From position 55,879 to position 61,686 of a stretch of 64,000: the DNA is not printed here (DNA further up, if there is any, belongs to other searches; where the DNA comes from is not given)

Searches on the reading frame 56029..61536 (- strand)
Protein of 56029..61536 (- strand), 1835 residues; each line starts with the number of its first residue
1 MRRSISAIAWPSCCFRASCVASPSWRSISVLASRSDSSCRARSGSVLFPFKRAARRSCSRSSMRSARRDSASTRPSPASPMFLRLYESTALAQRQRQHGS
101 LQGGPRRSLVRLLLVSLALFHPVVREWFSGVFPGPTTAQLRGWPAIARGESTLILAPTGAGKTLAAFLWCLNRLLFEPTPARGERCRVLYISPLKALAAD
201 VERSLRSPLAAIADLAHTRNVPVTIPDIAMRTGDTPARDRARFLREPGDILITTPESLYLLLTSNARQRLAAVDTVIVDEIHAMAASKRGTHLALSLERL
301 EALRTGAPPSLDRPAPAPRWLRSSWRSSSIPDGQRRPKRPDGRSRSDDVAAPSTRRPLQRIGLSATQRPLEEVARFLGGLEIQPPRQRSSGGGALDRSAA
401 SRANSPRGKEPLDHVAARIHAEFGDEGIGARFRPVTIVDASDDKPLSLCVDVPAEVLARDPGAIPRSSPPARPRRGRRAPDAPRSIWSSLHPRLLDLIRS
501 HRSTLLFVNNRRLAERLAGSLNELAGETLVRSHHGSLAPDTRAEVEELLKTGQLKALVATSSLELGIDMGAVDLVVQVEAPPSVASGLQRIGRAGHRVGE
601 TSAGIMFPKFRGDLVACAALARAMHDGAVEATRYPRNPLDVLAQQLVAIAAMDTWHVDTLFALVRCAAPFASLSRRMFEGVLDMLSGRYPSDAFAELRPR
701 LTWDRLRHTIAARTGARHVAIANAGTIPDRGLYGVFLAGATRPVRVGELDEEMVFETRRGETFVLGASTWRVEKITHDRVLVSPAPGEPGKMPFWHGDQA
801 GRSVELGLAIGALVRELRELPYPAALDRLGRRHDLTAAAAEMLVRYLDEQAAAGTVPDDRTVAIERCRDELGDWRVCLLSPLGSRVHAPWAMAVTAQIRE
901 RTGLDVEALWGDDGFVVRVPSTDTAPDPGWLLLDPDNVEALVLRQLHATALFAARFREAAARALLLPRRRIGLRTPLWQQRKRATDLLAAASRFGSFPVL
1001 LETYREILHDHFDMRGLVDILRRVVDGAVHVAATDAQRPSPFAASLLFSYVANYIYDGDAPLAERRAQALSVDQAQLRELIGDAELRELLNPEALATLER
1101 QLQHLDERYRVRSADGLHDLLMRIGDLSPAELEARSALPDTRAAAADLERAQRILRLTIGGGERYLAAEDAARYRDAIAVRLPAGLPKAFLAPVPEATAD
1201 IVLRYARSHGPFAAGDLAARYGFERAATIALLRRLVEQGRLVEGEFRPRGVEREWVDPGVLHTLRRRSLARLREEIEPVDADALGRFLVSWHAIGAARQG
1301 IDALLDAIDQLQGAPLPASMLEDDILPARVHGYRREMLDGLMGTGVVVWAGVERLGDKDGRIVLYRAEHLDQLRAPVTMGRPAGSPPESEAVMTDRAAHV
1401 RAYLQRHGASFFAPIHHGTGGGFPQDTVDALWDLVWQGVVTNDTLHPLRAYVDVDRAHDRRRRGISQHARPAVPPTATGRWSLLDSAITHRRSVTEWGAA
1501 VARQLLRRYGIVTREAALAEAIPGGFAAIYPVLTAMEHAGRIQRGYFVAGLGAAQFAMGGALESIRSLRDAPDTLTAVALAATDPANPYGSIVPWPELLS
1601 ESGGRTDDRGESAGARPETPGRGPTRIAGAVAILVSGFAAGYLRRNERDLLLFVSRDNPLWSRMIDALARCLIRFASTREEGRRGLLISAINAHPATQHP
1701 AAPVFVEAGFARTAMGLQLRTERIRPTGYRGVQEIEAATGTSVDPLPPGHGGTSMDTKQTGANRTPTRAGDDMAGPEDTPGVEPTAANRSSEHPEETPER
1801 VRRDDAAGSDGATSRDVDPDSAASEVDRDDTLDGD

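Call 81: search_protein_families(library=pfam, proteins=[window:56029-61536:-], max_evalue=0.00001)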
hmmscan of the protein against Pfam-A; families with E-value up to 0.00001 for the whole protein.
window:56029-61536:- (1835 aa): 7 families
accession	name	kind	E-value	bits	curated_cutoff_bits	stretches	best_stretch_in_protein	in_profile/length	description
PF08494.16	DEAD_assoc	-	2.5e-55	187.7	23.5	1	856-1043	1-191/191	DEAD/H associated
PF19306.5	WH_Lhr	-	1.1e-50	171.7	27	1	622-792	1-168/168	Large helicase-related protein, winged helix domain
PF23234.1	WH4_Lhr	-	5.9e-28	96.7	27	1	1495-1574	5-84/87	Large helicase-related protein, winged-helix domain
PF00270.35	DEAD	-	3.5e-25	89.1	26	1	136-301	1-146/167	DEAD/DEAH box helicase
PF23235.1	WH3_Lhr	-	1.6e-18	67.3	27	1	1281-1367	3-90/95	Large helicase-related protein, winged-helix domain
PF00271.37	Helicase_C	-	1.3e-16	61.3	23.5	1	494-595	6-107/110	Helicase conserved C-terminal domain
PF23236.1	WH2_Lhr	-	1.5e-13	51.6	27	1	1088-1193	1-105/105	Large helicase-related protein, winged-helix domain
